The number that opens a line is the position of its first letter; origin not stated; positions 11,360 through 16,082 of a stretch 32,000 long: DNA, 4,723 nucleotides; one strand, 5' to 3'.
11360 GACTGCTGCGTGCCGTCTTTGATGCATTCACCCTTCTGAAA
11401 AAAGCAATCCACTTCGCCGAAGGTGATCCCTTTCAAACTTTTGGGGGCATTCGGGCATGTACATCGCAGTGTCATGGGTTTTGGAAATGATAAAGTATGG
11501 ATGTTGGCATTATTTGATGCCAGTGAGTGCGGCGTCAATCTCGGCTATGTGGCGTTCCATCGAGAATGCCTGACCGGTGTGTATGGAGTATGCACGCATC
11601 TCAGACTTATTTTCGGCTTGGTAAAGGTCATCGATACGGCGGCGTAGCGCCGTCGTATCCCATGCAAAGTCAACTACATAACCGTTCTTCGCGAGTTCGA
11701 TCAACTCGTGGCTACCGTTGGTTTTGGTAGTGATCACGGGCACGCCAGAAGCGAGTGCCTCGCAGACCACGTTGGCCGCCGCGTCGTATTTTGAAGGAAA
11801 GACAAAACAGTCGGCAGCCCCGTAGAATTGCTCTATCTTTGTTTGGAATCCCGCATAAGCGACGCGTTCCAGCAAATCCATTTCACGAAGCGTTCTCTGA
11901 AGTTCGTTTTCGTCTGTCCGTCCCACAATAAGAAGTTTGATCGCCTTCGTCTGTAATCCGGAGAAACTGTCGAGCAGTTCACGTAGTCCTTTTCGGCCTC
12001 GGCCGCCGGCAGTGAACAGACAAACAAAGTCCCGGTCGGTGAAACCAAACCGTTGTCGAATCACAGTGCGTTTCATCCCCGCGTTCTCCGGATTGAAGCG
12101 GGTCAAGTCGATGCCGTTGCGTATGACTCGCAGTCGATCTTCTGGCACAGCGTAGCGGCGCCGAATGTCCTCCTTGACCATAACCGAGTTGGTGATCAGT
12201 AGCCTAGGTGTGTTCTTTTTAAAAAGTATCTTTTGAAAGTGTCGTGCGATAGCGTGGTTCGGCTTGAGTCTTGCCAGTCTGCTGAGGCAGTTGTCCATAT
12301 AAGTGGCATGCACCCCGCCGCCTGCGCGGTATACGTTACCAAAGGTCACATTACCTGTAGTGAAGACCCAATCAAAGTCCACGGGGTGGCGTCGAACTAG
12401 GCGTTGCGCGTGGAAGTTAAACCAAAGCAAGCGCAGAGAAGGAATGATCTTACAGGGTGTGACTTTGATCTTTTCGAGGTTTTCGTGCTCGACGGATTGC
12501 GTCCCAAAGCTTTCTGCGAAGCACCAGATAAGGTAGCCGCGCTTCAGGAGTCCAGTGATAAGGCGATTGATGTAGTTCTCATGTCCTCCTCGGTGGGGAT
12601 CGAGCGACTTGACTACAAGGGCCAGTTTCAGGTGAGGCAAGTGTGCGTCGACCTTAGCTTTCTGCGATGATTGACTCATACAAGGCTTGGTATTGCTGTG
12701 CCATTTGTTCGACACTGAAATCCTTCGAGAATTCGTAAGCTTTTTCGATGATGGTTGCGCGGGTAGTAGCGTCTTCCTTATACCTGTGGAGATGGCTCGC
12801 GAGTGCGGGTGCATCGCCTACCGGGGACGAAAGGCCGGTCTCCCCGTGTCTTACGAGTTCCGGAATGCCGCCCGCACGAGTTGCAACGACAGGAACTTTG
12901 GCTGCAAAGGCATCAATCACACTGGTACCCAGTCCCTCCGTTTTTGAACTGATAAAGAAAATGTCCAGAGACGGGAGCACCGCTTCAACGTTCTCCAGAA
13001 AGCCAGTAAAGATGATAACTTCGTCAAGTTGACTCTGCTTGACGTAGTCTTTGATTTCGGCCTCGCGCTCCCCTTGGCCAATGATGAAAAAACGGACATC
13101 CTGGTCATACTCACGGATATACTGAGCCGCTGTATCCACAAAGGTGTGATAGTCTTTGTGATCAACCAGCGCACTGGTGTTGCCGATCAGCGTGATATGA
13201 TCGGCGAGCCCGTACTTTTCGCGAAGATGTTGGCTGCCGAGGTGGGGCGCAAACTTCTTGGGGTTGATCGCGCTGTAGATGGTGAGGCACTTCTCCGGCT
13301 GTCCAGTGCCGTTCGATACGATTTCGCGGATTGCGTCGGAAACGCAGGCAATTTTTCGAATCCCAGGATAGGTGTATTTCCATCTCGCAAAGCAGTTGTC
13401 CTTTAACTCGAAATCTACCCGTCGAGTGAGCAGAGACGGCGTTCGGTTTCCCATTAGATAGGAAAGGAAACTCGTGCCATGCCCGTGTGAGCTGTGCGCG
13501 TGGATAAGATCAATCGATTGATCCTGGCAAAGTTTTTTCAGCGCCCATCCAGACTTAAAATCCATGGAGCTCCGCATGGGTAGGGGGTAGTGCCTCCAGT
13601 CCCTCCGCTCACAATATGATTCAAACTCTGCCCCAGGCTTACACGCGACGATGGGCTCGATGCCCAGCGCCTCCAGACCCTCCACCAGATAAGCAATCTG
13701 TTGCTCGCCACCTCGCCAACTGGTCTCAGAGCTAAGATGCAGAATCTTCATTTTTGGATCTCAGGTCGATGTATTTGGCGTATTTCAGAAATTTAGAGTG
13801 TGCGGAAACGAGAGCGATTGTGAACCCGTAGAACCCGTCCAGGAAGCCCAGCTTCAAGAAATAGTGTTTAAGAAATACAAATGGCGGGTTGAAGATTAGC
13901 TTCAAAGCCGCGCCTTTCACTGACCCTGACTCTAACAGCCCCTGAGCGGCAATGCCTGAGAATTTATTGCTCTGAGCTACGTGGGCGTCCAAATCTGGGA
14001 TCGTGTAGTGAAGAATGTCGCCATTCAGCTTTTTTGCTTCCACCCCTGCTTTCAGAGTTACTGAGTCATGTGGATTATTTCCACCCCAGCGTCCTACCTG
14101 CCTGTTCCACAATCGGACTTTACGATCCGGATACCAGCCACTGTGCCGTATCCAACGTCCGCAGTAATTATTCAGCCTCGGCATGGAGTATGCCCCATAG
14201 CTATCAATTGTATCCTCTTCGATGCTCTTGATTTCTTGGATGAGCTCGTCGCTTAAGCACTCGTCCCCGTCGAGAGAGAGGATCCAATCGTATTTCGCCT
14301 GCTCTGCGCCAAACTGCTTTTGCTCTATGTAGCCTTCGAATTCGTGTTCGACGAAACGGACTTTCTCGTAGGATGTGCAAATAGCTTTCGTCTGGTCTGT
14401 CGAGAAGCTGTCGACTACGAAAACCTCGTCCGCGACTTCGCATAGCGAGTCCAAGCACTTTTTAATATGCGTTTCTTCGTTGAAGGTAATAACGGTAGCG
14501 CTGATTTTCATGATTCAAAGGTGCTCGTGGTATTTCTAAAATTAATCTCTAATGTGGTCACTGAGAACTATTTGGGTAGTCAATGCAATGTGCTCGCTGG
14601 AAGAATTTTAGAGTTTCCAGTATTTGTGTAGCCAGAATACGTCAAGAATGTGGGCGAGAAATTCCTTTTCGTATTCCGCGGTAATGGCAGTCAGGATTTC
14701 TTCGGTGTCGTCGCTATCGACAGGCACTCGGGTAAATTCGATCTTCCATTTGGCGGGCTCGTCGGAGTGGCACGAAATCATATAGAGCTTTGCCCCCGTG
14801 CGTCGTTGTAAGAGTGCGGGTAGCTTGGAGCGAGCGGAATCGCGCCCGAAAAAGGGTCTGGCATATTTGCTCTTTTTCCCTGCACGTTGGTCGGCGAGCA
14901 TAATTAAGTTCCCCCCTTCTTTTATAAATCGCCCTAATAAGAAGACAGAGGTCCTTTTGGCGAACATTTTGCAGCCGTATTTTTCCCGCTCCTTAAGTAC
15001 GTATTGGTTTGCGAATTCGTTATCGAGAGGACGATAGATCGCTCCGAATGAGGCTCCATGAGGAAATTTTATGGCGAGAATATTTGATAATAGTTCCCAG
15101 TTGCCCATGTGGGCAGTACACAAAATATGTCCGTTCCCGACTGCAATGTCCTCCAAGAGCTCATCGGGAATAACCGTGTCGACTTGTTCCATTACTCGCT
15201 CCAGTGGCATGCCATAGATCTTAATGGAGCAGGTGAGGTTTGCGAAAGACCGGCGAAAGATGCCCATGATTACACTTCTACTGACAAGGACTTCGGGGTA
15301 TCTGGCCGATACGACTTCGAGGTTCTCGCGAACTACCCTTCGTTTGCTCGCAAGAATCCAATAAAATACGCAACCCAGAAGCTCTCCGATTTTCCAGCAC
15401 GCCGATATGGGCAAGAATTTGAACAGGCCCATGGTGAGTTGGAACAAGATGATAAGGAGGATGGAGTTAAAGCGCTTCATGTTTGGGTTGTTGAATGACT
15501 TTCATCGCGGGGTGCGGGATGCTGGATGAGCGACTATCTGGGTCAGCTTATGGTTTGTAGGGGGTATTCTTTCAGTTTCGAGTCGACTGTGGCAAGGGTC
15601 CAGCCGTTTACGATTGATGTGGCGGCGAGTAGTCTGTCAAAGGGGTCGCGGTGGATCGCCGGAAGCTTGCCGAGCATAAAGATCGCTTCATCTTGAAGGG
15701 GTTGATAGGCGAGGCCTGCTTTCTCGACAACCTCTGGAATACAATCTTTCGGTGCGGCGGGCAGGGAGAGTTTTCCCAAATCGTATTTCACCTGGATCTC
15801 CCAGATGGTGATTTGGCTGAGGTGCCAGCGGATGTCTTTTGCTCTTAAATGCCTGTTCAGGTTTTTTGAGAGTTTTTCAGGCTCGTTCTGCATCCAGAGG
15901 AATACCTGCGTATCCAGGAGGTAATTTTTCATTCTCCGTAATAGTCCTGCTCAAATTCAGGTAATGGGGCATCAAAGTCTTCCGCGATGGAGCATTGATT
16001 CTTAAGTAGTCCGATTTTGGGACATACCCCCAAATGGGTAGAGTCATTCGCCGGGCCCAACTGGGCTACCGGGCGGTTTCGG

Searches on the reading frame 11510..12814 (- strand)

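Call 25: search_protein_families(library=pfam, proteins=[window:11510-12814:-], max_evalue=0.0001)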
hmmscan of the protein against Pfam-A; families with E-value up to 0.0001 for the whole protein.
window:11510-12814:- (434 aa): 3 families
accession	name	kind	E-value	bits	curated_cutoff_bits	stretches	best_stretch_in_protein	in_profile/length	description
PF00534.26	Glycos_transf_1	-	4.2e-27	95.2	26.4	1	250-406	3-164/172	Glycosyl transferases group 1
PF13692.12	Glyco_trans_1_4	-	1e-23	84.6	27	1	266-399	5-141/142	Glycosyl transferases group 1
PF13439.12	Glyco_transf_4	-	1.4e-17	64.7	28.5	1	76-239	2-170/170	Glycosyltransferase Family 4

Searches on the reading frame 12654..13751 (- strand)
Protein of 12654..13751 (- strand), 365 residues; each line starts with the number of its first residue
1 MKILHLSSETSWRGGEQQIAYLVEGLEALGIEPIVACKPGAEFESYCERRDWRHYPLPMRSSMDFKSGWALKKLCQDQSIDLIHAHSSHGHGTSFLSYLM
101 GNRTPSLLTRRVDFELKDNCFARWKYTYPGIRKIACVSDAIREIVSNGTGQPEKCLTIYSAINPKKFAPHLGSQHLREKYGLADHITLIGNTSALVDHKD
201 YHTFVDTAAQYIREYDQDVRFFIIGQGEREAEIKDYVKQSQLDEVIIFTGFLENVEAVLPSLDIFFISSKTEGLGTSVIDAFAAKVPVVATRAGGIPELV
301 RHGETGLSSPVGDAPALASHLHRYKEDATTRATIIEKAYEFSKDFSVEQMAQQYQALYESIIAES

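Call 25: search_protein_families(library=pfam, proteins=[window:12654-13751:-], max_evalue=0.0001)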
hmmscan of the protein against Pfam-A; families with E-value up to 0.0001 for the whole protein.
window:12654-13751:- (365 aa): 5 families
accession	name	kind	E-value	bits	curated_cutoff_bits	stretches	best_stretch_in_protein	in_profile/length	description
PF00534.26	Glycos_transf_1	-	4.2e-30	105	26.4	1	177-340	6-171/172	Glycosyl transferases group 1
PF13692.12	Glyco_trans_1_4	-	4e-29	102.1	27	1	188-324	6-139/142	Glycosyl transferases group 1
PF13439.12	Glyco_transf_4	-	8.3e-15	55.7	28.5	1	13-165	2-169/170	Glycosyltransferase Family 4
PF13579.12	Glyco_trans_4_4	-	9e-07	29.8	29.7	1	14-111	2-102/158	Glycosyl transferase 4-like domain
PF20706.3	GT4-conflict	-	1e-05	25.1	26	1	185-303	199-323/385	Family 4 Glycosyltransferase in conflict systems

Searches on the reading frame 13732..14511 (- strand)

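Call 25: search_protein_families(library=pfam, proteins=[window:13732-14511:-], max_evalue=0.0001)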
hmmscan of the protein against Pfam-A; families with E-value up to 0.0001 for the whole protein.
window:13732-14511:- (259 aa): 2 families
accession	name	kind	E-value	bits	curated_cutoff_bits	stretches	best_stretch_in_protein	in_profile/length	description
PF00535.33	Glycos_transf_2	-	4e-19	69.6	23.3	1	5-97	2-103/168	Glycosyl transferase family 2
PF13704.12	Glyco_tranf_2_4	-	2e-05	25.5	27.5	1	11-86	2-84/98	Glycosyl transferase family 2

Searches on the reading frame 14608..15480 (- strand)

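Call 25: search_protein_families(library=pfam, proteins=[window:14608-15480:-], max_evalue=0.0001)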
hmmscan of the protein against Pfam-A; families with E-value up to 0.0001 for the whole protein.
window:14608-15480:- (290 aa): 1 family
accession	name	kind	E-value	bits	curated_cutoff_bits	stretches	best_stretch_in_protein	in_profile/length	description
PF03279.18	Lip_A_acyltrans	-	1.1e-26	94.2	22.3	1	12-289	18-294/295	Bacterial lipid A biosynthesis acyltransferase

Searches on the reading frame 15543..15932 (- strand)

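Call 25: search_protein_families(library=pfam, proteins=[window:15543-15932:-], max_evalue=0.0001)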
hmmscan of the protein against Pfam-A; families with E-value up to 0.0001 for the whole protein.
window:15543-15932:- (129 aa): 1 family
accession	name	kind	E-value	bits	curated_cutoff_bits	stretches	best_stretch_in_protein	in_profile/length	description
PF01850.27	PIN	-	4.7e-12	47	23.6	1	4-123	1-117/120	PIN domain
